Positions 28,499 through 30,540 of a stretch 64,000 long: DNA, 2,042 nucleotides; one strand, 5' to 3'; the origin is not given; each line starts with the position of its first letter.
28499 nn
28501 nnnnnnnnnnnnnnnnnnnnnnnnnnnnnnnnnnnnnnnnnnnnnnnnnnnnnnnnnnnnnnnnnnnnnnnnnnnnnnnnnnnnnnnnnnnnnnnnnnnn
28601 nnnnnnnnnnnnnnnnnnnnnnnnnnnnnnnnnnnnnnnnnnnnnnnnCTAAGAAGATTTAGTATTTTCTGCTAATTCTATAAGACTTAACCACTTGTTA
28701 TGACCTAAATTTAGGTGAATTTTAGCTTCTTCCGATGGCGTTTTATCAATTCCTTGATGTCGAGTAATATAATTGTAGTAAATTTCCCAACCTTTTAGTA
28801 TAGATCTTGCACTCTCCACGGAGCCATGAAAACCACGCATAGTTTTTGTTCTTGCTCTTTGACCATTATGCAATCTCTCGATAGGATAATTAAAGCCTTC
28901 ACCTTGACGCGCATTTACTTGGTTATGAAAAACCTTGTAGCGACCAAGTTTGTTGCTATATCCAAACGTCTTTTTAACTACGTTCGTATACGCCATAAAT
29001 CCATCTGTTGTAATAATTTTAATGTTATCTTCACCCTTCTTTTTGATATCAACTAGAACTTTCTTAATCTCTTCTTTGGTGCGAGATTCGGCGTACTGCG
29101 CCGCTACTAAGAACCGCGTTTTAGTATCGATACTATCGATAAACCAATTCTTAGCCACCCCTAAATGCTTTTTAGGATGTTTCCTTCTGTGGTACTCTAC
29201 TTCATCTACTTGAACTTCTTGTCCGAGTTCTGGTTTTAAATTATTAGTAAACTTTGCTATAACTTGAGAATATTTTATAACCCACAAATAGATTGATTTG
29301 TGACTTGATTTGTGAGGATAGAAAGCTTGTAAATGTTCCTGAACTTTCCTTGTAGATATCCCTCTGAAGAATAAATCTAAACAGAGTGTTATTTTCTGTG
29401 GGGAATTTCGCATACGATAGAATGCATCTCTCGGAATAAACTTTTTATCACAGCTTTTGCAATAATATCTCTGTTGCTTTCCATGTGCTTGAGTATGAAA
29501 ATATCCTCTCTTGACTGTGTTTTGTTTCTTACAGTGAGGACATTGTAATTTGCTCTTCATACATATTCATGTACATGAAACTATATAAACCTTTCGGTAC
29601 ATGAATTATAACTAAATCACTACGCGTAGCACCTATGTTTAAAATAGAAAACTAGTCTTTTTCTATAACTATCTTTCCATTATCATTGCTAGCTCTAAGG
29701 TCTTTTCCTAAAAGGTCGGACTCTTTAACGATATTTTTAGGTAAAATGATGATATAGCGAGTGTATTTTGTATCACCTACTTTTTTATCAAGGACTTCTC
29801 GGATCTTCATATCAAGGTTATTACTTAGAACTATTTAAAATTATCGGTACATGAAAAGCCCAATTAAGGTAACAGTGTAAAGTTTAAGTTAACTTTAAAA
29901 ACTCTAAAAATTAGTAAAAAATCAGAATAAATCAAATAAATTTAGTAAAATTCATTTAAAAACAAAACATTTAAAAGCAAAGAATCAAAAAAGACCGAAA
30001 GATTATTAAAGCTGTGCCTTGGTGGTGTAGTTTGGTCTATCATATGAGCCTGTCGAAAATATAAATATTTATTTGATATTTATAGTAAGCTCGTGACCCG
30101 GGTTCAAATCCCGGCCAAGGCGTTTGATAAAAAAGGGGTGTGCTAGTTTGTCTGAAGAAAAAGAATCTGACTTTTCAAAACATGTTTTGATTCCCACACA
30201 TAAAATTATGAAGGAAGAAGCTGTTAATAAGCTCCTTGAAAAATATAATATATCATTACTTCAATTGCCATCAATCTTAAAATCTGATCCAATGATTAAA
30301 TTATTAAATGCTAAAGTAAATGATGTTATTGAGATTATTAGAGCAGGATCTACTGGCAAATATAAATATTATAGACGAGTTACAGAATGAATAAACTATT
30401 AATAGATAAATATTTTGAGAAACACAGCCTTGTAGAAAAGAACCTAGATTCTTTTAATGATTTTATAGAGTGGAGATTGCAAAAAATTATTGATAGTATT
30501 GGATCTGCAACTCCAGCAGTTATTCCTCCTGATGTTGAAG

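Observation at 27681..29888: Freshly inserted IS1595-like element with a methyltransferase passenger gene, immediately downstream of tRNA-Tyr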

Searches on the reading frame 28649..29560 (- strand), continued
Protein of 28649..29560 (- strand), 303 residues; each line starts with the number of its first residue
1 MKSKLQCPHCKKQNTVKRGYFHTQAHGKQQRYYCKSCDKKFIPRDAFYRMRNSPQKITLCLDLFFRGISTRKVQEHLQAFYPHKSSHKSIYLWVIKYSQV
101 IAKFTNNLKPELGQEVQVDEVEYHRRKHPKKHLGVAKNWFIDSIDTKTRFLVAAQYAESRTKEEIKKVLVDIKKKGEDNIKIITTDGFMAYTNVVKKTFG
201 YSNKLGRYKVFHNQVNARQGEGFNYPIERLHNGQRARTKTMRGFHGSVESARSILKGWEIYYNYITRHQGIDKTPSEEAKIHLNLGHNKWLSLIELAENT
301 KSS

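Call 76: search_protein_families(library=pfam, alignment_id=A2, max_evalue=0.01)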
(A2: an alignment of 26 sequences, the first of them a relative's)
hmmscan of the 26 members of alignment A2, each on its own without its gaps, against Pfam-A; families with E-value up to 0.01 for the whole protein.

A. member 1, P0001 (303 aa): 7 families
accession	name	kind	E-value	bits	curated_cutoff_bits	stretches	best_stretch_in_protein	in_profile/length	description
PF13610.12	DDE_Tnp_IS240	-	4.4e-06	27.3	27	1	143-263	23-134/139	DDE domain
PF00872.24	Transposase_mut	-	1.6e-05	24.4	21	1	50-200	97-246/379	Transposase, Mutator family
PF01610.23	DDE_Tnp_ISL3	-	0.00033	21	23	1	118-200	3-75/240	Transposase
PF03050.20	DDE_Tnp_IS66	-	0.00039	20.4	23.1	1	75-196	28-143/284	Transposase IS66 family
PF02701.20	Zn_ribbon_Dof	-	0.00078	20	26.6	1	4-41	3-38/59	Dof domain, zinc finger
PF00665.32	rve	-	0.0036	18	32.6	1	131-200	22-82/102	Integrase core domain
PF23451.1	Zn_ribbon_PaaD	-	0.0088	16.1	27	0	3-41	13-49/53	PaaD zinc beta ribbon domain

B. families by the number of members that match (of 26 scanned): 18 families
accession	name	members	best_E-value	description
PF13610.12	DDE_Tnp_IS240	26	6.5e-09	DDE domain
PF00872.24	Transposase_mut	24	2e-08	Transposase, Mutator family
PF03811.18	Zn_ribbon_InsA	14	4.1e-06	InsA N-terminal domain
PF01610.23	DDE_Tnp_ISL3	14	0.00033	Transposase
PF02701.20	Zn_ribbon_Dof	12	9e-06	Dof domain, zinc finger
PF03050.20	DDE_Tnp_IS66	7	1.2e-05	Transposase IS66 family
PF00665.32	rve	6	0.00012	Integrase core domain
PF25164.1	CoiA_N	4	6e-05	Competence protein CoiA, N-terminal domain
PF23451.1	Zn_ribbon_PaaD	4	0.00017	PaaD zinc beta ribbon domain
PF25208.1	DUF7838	3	3.3e-06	Domain of unknown function (DUF7838)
PF09777.14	OSTMP1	3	0.0014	Osteopetrosis-associated transmembrane protein 1 precursor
PF13683.12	rve_3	3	0.004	Integrase core domain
PF09723.15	Zn_ribbon_8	2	0.006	Zinc ribbon domain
PF18324.6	Isocitrate_DH_C_bact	1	0.0036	Bacterial isocitrate dehydrogenase, C-terminal domain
PF04606.18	Ogr_Delta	1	0.0053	Ogr/Delta-like zinc finger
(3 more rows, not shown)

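Call 86: find_related_loci(query=A2, collection=viral_contigs, flank=6000)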
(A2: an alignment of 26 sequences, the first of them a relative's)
Query A2 (303 aa) in viral_contigs; peptide patterns used: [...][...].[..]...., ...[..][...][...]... (x = any residue, [..] = any of these).
10 stretches matched a pattern; 1 encode a relative of the query (tblastn E <= 1e-3); 1 distinct loci.
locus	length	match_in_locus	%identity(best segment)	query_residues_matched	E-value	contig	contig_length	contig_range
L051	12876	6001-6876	45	4-299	6e-81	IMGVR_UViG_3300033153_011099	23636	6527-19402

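Call 88: list_cluster_members(proteins=[P0001, P0121, P0145])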
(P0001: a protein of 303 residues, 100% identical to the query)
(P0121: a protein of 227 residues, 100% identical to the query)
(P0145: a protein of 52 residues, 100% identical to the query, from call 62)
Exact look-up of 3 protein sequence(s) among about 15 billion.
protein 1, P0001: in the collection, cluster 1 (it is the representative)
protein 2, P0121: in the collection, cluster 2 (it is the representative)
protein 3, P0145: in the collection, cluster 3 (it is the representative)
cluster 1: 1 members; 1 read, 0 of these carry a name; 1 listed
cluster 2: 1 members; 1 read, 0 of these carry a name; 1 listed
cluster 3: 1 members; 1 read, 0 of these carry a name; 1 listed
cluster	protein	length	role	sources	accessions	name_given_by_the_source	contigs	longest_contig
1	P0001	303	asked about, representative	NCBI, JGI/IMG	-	-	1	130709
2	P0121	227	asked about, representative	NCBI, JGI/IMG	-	-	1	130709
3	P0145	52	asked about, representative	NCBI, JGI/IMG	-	-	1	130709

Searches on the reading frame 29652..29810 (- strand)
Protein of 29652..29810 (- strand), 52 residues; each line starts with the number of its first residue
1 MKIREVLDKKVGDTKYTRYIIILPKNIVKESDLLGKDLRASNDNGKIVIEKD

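Call 5: search_protein_families(library=pfam, proteins=[window:29652-29810:-], max_evalue=0.1)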
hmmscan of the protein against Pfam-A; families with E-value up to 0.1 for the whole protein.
window:29652-29810:- (52 aa): 1 family
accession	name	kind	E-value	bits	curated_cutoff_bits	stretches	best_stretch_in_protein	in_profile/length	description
PF04014.23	MazE_antitoxin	-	0.0055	17.1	24.7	1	18-51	7-42/48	Antidote-toxin recognition MazE, bacterial antitoxin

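Call 7: search_protein_families(library=ncbifam, proteins=[window:29652-29810:-], max_evalue=1)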
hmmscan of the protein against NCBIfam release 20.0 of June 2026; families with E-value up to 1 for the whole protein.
window:29652-29810:- (52 aa): 1 family
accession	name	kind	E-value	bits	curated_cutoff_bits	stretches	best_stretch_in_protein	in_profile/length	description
NF003239.0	PRK04199.1-4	equivalog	0.11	11.9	91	1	5-35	70-100/172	50S ribosomal protein L16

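Call 62: find_homologous_proteins(query=window:29652-29810:-, max_evalue=0.01)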
Query window:29652-29810:- (52 aa): 106 proteins with E <= 0.01 among 106 candidates.
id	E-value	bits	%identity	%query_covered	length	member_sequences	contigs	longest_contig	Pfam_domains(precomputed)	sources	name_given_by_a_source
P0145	1.1e-24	101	100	100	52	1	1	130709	-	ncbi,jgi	-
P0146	2.4e-20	88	83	100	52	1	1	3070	-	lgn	-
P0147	1.1e-17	80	79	100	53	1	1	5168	-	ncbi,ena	-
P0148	1.7e-17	79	77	100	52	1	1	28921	-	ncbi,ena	-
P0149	2.7e-17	78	79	100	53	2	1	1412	-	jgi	-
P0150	3.0e-17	78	76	98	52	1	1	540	-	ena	-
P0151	3.6e-17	78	76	98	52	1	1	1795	-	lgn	-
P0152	4.9e-17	78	73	98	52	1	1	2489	-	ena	-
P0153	5.4e-17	77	75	100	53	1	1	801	-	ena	-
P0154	7.2e-17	77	80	98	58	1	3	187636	-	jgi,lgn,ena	-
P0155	7.6e-17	77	73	100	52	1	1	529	-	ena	-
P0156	1.1e-16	77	71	100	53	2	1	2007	-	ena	-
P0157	2.3e-16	75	69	100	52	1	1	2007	-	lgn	-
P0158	2.5e-16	75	75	100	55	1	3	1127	-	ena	-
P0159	2.5e-16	75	75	100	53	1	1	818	-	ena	-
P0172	2.6e-15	72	75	100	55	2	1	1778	PF04014.24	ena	-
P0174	3.5e-15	72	73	100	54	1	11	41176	-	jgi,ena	-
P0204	6.0e-14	68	67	100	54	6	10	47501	-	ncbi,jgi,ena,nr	ncbi:hypothetical protein J4217_05015 [Candidatus Pacearchaeota archaeon]|nr:hypothetical protein [C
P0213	1.1e-13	67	63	100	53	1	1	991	PF04014.24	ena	-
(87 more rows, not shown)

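Call 64: find_encoding_contigs(protein=P0146, flank=4000, max_places=2)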
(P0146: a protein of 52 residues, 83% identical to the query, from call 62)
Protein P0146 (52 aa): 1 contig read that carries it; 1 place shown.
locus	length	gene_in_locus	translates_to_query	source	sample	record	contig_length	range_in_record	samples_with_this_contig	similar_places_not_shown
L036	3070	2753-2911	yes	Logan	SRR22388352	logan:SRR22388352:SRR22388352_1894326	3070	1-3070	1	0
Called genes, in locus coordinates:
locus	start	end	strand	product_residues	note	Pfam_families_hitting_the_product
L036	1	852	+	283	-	?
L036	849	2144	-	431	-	PF14417:MEDS (faint), PF05625:PAXNEB (faint), PF06745:ATPase, PF23442:DUF7125 (weak), PF24336:DUF7504, PF23365:DUF7090 (weak)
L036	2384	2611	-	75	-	PF01423:LSM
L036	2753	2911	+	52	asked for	-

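Call 65: find_encoding_contigs(protein=P0148, flank=6000, max_places=2)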
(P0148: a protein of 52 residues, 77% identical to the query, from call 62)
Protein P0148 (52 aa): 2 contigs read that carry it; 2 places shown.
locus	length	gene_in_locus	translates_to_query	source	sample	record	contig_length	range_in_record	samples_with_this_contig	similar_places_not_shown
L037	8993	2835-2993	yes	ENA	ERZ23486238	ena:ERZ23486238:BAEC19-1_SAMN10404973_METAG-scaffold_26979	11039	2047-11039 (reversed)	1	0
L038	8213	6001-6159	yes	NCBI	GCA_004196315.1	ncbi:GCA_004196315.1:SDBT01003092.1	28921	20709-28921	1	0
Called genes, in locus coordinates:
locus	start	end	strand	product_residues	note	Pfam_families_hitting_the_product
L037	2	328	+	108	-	?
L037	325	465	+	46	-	-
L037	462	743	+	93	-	-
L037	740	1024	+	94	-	-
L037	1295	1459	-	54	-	-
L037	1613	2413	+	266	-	-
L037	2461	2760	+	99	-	PF13392:HNH_3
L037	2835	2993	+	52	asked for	-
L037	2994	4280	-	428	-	-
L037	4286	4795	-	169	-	-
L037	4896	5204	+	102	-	-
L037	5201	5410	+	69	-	-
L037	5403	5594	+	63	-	-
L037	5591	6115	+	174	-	-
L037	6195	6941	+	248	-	-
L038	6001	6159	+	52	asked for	-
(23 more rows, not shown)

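Call 66: find_encoding_contigs(protein=P0147, flank=5000, max_places=2)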
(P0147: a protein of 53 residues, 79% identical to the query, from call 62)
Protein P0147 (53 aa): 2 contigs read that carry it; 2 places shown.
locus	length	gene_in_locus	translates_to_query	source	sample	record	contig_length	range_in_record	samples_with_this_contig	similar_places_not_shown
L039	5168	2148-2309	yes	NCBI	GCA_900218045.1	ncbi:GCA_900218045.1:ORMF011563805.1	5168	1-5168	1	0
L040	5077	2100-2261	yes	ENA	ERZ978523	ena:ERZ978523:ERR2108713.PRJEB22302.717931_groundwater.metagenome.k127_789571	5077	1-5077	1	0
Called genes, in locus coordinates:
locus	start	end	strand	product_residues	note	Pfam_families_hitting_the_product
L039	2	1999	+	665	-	?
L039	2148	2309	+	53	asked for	-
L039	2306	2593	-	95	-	PF14213:DUF4325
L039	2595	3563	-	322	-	PF13581:HATPase_c_2 (weak)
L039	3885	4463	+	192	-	PF18765:Polbeta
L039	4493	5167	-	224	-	?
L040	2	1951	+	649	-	?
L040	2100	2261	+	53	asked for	-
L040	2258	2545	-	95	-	PF14213:DUF4325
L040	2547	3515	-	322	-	PF13581:HATPase_c_2 (weak)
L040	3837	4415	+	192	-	PF18765:Polbeta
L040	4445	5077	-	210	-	?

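Call 69: search_solved_structures(query=A3, max_evalue=10, show_alignments=1)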
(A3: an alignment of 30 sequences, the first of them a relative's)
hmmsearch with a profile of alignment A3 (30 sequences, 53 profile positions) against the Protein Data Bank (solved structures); distinct sequences matched with E-value up to 10: 4.
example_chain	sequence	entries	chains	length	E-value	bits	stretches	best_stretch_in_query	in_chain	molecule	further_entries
2ix2_A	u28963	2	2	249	0.64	12.9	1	29-50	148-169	DNA POLYMERASE SLIDING CLAMP B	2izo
2io4_A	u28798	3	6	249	0.64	12.9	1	29-50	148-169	DNA polymerase sliding clamp B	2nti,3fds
2hii_A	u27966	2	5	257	0.69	12.8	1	29-50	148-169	PCNA1 (SSO0397)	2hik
7rpo_A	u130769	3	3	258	0.69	12.8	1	29-50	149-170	DNA polymerase sliding clamp 1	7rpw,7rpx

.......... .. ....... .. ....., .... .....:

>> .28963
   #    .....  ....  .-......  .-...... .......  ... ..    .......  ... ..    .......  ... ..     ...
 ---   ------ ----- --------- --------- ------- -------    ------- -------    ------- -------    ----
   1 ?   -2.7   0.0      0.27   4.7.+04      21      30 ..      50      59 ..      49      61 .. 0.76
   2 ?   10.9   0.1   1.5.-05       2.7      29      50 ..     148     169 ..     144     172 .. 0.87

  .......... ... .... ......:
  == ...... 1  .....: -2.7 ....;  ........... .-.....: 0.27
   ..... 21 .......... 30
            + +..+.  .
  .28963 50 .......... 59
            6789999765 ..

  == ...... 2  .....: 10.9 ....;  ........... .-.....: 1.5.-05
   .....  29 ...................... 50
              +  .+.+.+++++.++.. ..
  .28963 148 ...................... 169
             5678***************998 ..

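Call 70: search_protein_families(library=pfam, alignment_id=A3, max_evalue=0.05)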
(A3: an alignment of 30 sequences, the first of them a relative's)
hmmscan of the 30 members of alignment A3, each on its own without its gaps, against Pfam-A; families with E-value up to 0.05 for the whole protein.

A. member 1, P0145 (52 aa): 1 family
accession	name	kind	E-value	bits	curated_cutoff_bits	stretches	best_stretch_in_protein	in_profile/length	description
PF04014.23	MazE_antitoxin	-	0.0055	17.1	24.7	1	18-51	7-42/48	Antidote-toxin recognition MazE, bacterial antitoxin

B. families by the number of members that match (of 30 scanned): 2 families
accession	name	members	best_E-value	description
PF04014.23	MazE_antitoxin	22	1.1e-05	Antidote-toxin recognition MazE, bacterial antitoxin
PF15745.10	AP1AR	1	0.043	AP-1 complex-associated regulatory protein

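Call 77: find_encoding_contigs(protein=P0174, flank=4000, max_places=5)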
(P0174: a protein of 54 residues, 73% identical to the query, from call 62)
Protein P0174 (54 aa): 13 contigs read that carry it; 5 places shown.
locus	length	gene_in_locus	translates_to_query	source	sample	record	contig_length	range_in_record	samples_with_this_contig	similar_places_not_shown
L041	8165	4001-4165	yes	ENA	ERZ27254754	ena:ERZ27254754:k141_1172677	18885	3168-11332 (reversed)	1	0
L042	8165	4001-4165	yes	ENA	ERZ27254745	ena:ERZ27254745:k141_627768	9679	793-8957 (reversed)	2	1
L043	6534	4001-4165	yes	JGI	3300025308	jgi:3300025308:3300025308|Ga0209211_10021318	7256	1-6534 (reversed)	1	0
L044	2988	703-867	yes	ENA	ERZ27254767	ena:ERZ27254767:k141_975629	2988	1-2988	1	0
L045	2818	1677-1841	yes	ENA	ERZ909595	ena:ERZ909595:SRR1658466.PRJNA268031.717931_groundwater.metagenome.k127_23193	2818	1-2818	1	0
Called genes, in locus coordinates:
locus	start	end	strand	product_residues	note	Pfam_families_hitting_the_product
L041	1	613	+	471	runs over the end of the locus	PF01336:tRNA_anti-codon, PF00152:tRNA-synt_2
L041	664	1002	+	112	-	-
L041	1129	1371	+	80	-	-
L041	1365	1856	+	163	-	-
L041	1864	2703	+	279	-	PF03372:Exo_endo_phos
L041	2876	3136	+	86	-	PF01156:IU_nuc_hydro (weak)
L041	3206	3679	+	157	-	PF13384:HTH_23 (weak), PF13518:HTH_28 (weak), PF13551:HTH_29 (weak), PF13565:HTH_32, PF13592:HTH_33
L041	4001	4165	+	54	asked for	-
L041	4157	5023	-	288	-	PF13610:DDE_Tnp_IS240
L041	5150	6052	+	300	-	PF00149:Metallophos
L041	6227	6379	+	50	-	-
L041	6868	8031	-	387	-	PF00152:tRNA-synt_2 (weak), PF13393:tRNA-synt_His, PF00587:tRNA-synt_2b, PF03129:HGTP_anticodon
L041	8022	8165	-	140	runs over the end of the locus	PF01451:LMWPc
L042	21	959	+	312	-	PF01336:tRNA_anti-codon (faint)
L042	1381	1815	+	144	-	-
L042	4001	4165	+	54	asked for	-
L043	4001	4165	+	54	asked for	-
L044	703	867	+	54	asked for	-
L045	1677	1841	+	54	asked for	-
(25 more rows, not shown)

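Call 78: find_encoding_contigs(protein=P0204, flank=4000, max_places=5)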
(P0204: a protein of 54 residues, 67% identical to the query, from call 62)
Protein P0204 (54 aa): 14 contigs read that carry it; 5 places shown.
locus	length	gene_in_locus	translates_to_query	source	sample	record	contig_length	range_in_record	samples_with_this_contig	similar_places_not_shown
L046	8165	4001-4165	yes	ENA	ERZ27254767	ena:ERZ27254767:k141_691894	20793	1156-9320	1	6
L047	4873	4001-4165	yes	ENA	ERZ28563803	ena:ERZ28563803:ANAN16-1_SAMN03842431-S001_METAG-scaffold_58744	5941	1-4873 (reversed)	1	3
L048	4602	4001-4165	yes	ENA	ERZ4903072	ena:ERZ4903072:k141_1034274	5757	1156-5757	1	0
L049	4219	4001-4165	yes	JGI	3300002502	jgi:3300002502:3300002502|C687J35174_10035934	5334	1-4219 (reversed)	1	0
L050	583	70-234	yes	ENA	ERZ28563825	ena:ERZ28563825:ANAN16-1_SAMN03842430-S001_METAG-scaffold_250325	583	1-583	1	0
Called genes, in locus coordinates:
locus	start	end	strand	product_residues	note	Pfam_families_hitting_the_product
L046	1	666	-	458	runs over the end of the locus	PF00587:tRNA-synt_2b, PF03129:HGTP_anticodon (weak), PF09180:ProRS-C_1 (weak)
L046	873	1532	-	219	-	-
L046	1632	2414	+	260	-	PF01513:NAD_kinase (weak)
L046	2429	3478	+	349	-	PF02445:NadA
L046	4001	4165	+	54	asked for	-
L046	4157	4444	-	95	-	-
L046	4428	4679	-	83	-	PF13610:DDE_Tnp_IS240 (weak)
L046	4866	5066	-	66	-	-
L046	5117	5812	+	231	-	PF01351:RNase_HII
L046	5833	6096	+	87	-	PF01817:CM_2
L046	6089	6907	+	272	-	PF03807:F420_oxidored (weak), PF02153:PDH_N, PF20463:PDH_C (weak)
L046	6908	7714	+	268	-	PF00800:PDT, PF01842:ACT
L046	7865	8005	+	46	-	-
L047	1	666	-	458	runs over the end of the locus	PF00587:tRNA-synt_2b, PF03129:HGTP_anticodon (weak), PF09180:ProRS-C_1 (weak)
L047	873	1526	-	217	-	-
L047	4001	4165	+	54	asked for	-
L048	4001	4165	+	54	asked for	-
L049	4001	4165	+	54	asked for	-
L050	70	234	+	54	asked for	-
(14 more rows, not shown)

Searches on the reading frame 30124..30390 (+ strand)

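Call 5: search_protein_families(library=pfam, proteins=[window:30124-30390:+], max_evalue=0.1)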
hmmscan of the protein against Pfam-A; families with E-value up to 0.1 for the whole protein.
window:30124-30390:+ (88 aa): 2 families
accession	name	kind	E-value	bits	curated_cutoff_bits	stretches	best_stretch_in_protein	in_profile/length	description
PF01191.24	RNA_pol_Rpb5_C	-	3.3e-22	78.5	23.5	1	18-86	4-73/73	RNA polymerase Rpb5, C-terminal domain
PF17353.8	DUF5381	-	0.088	13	26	0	19-45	125-151/170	Family of unknown function (DUF5381)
